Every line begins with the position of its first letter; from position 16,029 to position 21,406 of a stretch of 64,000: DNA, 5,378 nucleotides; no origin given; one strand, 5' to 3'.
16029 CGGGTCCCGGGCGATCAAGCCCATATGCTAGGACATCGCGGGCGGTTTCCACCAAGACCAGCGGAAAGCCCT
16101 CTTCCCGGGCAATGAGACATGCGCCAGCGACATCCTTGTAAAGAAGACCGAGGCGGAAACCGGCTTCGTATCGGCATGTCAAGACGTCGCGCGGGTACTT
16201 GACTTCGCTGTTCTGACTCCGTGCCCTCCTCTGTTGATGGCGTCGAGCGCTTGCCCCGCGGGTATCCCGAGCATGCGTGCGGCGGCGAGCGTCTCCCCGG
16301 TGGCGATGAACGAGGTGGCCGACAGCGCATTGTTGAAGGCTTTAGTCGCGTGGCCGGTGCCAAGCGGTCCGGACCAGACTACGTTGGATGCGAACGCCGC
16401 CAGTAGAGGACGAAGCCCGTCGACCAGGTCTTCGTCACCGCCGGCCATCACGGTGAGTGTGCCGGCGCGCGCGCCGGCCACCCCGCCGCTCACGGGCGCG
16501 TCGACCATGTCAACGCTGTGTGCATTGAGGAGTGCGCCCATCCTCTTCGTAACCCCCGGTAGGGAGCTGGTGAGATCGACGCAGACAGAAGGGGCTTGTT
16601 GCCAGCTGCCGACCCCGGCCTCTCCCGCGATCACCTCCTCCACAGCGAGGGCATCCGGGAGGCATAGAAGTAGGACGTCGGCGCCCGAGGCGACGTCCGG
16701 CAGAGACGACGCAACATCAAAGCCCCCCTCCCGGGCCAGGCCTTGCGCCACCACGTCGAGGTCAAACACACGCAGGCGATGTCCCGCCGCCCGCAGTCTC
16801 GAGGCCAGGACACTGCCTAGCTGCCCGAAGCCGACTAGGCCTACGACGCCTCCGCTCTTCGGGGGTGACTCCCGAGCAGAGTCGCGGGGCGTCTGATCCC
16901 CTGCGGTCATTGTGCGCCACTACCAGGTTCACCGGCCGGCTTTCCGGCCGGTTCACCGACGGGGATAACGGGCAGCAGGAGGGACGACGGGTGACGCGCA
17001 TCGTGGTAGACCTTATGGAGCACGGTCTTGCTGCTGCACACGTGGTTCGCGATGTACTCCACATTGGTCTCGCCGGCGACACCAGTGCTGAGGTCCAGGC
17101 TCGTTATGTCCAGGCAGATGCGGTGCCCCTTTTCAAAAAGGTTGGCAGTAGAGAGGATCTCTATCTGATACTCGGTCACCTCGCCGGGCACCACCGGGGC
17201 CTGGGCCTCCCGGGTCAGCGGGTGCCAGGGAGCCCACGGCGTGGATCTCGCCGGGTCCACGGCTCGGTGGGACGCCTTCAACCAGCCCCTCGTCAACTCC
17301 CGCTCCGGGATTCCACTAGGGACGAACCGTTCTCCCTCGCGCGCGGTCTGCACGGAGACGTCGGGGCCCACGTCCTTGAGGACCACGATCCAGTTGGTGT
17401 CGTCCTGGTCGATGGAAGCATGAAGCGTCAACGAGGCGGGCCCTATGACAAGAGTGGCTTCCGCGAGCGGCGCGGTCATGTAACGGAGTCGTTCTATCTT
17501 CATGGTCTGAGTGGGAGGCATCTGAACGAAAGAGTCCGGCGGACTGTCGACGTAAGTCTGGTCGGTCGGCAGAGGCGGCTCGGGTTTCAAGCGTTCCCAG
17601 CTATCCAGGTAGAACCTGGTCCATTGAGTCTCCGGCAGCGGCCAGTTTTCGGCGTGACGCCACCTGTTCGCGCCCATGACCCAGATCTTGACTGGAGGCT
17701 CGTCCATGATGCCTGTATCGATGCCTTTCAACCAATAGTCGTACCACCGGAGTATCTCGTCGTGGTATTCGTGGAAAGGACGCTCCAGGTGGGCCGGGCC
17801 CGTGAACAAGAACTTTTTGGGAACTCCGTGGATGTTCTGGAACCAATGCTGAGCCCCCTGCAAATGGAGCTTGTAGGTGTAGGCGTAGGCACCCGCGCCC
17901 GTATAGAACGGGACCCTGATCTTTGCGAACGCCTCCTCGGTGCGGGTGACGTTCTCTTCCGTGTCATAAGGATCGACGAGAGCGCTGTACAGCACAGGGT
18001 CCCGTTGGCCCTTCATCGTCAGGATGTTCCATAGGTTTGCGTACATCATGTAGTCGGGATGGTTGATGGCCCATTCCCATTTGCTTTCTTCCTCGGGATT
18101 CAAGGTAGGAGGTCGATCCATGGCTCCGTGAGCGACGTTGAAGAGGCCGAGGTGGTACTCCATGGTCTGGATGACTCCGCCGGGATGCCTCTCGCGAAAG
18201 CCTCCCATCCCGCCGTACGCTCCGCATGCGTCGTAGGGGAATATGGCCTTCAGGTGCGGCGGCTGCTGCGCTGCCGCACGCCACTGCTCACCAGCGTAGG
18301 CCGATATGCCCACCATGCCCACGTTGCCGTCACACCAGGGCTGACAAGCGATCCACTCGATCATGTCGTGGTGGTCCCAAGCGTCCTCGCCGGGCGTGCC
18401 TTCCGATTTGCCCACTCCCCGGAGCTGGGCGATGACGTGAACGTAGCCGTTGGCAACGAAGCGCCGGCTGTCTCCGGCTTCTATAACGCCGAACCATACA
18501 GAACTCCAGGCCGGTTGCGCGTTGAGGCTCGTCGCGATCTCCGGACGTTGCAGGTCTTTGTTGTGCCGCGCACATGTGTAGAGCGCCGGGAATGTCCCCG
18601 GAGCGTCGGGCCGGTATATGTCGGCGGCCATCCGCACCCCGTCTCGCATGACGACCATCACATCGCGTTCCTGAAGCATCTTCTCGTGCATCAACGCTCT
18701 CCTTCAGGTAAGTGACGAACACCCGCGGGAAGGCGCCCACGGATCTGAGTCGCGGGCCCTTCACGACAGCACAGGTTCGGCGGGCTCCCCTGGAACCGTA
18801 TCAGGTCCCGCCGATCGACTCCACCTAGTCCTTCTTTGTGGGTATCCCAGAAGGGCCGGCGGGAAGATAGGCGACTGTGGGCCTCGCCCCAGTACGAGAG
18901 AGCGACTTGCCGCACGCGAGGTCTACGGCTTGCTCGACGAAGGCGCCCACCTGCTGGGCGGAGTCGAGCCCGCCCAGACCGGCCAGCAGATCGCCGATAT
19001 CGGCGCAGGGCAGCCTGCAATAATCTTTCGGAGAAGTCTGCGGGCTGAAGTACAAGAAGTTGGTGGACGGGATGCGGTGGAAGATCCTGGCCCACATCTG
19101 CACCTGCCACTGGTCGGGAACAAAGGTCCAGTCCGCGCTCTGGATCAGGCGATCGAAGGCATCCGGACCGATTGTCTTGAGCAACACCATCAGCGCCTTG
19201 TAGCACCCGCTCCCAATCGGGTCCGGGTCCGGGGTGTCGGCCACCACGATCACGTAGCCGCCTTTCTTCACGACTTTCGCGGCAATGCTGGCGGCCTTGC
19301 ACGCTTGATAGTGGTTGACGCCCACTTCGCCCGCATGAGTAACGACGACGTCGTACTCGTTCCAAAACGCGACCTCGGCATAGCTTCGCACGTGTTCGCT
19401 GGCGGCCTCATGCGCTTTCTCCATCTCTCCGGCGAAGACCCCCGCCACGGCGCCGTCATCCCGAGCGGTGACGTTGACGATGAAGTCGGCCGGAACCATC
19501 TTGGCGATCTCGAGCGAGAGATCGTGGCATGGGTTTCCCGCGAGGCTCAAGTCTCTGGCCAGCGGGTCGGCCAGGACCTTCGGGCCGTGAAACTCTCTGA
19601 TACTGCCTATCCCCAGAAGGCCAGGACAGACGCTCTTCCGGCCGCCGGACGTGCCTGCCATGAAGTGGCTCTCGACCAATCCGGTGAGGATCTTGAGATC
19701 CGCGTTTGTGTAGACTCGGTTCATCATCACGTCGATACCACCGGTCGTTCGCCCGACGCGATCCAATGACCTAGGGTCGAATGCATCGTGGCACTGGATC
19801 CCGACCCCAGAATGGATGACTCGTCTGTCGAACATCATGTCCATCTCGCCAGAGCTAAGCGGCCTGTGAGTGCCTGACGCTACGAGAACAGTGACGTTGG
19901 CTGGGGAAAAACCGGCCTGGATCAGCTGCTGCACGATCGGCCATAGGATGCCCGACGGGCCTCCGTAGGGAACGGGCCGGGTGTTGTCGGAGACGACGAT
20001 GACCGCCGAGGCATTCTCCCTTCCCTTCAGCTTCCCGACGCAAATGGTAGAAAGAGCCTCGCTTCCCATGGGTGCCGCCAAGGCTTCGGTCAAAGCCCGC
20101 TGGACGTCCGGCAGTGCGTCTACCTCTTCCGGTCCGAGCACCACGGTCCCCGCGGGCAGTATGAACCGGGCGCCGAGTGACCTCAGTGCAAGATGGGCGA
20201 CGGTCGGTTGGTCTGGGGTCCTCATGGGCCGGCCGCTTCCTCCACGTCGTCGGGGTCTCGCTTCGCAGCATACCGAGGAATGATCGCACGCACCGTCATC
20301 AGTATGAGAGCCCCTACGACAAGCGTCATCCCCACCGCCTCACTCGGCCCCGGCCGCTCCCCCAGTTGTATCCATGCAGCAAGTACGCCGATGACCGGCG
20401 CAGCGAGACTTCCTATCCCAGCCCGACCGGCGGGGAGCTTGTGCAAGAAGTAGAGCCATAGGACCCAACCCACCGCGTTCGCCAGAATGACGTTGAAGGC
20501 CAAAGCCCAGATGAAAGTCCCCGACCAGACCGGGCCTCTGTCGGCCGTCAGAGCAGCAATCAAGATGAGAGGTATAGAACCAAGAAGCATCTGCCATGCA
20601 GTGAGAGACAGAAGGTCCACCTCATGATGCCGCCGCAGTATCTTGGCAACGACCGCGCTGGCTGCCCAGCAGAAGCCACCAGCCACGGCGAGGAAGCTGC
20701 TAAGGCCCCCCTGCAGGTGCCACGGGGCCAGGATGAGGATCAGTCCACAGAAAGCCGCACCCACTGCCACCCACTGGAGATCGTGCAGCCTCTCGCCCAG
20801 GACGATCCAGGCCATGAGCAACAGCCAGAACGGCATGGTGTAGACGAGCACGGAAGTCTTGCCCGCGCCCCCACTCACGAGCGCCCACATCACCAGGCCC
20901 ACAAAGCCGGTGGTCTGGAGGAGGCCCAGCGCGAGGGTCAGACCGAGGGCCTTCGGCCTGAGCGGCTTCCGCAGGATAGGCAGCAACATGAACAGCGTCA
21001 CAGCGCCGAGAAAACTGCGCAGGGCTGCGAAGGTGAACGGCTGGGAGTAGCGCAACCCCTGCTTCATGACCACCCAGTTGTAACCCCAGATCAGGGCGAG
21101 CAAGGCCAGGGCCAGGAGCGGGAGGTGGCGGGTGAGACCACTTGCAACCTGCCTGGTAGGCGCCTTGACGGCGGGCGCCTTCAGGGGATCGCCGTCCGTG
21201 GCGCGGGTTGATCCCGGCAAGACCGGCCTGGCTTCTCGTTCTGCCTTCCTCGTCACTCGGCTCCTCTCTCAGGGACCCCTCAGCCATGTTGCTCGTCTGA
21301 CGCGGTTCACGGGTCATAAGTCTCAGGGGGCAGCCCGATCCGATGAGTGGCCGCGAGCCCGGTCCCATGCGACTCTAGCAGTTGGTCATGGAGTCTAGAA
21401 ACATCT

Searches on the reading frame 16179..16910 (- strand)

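Call 18: search_protein_families(library=pfam, proteins=[window:16179-16910:-], max_evalue=0.001)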
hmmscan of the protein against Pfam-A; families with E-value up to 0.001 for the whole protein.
window:16179-16910:- (243 aa): 4 families
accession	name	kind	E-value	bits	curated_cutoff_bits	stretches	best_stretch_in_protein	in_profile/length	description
PF03446.21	NAD_binding_2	-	4e-35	121.6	21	1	23-180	2-160/161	NAD binding domain of 6-phosphogluconate dehydrogenase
PF14833.11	NAD_binding_11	-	8.6e-09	36.1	30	1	184-228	1-45/122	NAD-binding of NADP-dependent 3-hydroxyisobutyrate dehydrogenase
PF02826.25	2-Hacid_dh_C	-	8.4e-06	25.7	25.1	1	18-88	34-103/178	D-isomer specific 2-hydroxyacid dehydrogenase, NAD binding domain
PF03807.23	F420_oxidored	-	4.9e-05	24.3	21.6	1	23-86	2-69/94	NADP oxidoreductase coenzyme F420-dependent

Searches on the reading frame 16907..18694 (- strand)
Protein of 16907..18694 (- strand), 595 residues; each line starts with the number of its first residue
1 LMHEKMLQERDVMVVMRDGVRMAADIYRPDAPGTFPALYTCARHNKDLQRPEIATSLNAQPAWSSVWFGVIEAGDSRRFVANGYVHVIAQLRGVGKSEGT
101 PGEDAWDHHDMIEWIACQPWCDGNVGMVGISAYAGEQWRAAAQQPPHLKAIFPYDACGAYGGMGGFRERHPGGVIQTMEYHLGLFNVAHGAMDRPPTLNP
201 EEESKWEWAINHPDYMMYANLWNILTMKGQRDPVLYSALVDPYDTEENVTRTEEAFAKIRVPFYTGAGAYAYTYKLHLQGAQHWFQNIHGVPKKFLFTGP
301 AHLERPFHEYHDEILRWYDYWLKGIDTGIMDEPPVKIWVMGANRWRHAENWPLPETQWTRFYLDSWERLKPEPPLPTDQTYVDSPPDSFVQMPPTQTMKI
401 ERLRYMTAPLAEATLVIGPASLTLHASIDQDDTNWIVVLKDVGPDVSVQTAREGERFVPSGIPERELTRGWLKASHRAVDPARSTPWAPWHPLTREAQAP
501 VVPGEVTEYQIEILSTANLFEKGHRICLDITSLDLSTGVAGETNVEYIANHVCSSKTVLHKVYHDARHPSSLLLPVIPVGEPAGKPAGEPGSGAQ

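Call 18: search_protein_families(library=pfam, proteins=[window:16907-18694:-], max_evalue=0.001)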
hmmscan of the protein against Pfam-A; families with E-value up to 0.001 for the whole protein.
window:16907-18694:- (595 aa): 2 families
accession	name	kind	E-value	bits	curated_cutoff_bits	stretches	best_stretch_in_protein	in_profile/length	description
PF08530.16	PepX_C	-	3.2e-38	132.3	22.5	1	328-572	2-216/217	X-Pro dipeptidyl-peptidase C-terminal non-catalytic domain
PF02129.25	Peptidase_S15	-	1.1e-30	107.7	23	1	18-298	1-255/262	X-Pro dipeptidyl-peptidase (S15 family)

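Call 19: find_encoding_contigs(protein=window:16907-18694:-, flank=10000, max_places=4)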
Protein window:16907-18694:- (595 aa): no gene with exactly this product is on record in the collection.

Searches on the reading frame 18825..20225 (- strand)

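Call 18: search_protein_families(library=pfam, proteins=[window:18825-20225:-], max_evalue=0.001)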
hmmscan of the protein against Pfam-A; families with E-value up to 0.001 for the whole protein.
window:18825-20225:- (466 aa): 2 families
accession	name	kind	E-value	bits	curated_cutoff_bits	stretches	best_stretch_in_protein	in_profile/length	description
PF09861.14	Lar_N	-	1.6e-41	142.2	23.3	1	28-219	17-197/204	Lactate racemase N-terminal domain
PF21113.2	LarA_C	-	3.6e-08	33.9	25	1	292-384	7-98/152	Lactate racemase C-terminal domain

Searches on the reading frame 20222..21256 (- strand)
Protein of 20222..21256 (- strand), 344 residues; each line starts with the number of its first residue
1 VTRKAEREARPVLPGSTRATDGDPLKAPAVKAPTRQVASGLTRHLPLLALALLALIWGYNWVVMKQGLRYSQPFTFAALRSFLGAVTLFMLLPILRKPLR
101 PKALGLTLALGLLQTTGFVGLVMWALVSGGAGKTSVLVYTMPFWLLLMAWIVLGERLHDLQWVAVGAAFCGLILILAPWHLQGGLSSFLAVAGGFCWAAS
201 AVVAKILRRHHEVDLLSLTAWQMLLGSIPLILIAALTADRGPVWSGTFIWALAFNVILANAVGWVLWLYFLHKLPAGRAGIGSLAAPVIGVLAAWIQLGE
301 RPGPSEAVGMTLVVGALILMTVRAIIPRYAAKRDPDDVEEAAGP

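Call 18: search_protein_families(library=pfam, proteins=[window:20222-21256:-], max_evalue=0.001)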
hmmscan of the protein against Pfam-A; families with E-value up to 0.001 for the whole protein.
window:20222-21256:- (344 aa): 1 family
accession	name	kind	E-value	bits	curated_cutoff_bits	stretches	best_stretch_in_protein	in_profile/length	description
PF00892.27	EamA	-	9.8e-47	159.1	28.2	2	47-176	4-134/135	EamA-like transporter family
